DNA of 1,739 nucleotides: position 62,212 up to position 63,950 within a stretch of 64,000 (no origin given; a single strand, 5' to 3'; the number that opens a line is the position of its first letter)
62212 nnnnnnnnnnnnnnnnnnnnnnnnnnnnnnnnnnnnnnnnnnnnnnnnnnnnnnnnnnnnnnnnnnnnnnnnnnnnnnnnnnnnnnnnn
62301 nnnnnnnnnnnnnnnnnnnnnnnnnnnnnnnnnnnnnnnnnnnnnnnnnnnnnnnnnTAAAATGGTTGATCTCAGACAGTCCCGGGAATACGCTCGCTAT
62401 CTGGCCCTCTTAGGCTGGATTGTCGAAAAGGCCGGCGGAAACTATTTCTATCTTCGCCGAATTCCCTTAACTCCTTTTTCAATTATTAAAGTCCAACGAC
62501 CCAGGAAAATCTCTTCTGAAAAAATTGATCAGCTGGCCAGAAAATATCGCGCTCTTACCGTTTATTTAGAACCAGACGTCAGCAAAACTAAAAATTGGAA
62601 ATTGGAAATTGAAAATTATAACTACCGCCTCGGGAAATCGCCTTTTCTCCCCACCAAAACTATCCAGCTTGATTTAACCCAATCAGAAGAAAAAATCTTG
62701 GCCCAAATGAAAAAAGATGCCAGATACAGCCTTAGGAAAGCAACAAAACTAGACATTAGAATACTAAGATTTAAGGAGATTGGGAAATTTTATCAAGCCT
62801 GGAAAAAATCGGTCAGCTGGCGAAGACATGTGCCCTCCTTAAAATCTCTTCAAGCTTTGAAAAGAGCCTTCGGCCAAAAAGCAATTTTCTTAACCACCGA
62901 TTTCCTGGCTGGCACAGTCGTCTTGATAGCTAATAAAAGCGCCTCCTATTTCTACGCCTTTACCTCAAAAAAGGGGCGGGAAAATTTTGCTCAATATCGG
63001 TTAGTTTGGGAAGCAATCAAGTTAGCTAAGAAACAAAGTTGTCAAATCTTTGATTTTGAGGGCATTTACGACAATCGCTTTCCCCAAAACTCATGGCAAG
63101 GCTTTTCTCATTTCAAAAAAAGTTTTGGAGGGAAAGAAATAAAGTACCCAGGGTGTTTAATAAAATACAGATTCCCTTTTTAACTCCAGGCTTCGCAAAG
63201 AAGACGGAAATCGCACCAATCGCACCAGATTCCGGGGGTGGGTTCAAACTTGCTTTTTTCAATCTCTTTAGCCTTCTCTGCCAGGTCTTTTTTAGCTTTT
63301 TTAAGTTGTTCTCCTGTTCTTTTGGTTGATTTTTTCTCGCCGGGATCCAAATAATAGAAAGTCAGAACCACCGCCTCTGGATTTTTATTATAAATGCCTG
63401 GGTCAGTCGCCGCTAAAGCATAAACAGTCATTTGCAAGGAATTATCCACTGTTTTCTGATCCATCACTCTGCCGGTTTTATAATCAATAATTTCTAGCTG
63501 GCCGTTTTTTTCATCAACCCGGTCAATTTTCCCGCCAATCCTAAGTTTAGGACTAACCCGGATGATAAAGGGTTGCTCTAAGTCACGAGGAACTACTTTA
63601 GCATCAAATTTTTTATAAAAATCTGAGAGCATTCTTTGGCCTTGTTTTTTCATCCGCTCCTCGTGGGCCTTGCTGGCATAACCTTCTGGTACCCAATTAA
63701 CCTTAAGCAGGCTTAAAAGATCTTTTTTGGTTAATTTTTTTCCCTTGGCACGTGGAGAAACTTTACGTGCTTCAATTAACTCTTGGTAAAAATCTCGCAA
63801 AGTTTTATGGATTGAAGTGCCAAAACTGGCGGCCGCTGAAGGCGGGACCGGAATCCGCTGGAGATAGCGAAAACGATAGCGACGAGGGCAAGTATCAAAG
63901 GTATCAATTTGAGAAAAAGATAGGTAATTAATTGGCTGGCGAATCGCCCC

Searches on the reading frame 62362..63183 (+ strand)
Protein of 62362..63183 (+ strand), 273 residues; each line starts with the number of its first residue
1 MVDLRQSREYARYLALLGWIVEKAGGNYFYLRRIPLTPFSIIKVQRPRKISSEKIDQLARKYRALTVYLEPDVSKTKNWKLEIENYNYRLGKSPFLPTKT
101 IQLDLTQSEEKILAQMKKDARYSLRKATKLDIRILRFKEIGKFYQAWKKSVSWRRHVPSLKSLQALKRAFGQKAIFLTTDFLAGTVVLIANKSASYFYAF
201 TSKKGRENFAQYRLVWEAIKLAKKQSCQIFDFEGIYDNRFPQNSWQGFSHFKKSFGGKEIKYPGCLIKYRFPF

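Call 76: find_encoding_contigs(protein=window:62362-63183:+, flank=10000, max_places=2)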
Protein window:62362-63183:+ (273 aa): 1 contig read that carries it; 1 place shown.
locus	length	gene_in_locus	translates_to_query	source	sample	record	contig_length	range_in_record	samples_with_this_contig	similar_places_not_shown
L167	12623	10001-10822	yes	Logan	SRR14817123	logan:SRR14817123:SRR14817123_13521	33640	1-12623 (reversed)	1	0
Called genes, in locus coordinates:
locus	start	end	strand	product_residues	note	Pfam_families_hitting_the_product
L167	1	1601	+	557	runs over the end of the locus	-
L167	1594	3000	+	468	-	PF26314:MptA_B_family (weak), PF13231:PMT_2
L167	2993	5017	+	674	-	PF10060:DUF2298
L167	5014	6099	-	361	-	PF03816:LytR_cpsA_psr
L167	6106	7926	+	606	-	PF00580:UvrD-helicase, PF13245:AAA_19, PF13604:AAA_30 (faint), PF13361:UvrD_C, PF13538:UvrD_C_2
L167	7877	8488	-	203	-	-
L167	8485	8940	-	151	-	-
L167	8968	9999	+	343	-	PF02388:FemAB, PF13480:Acetyltransf_6, PF02388:FemAB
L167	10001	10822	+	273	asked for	PF02388:FemAB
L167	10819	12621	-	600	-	?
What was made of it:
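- Checked: A public gene call gives the second protein 557 aa, i.e. a start at 52289 (call 76).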

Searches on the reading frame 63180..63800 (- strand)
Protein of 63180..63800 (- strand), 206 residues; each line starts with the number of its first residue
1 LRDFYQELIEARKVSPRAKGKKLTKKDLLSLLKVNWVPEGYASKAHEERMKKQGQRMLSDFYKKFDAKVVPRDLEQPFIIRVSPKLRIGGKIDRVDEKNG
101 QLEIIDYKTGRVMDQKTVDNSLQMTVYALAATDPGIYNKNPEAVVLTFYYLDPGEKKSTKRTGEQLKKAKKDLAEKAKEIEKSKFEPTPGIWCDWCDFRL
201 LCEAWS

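Call 74: find_encoding_contigs(protein=window:63180-63800:-, flank=10000, max_places=1)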
Protein window:63180-63800:- (206 aa): no gene with exactly this product is on record in the collection.
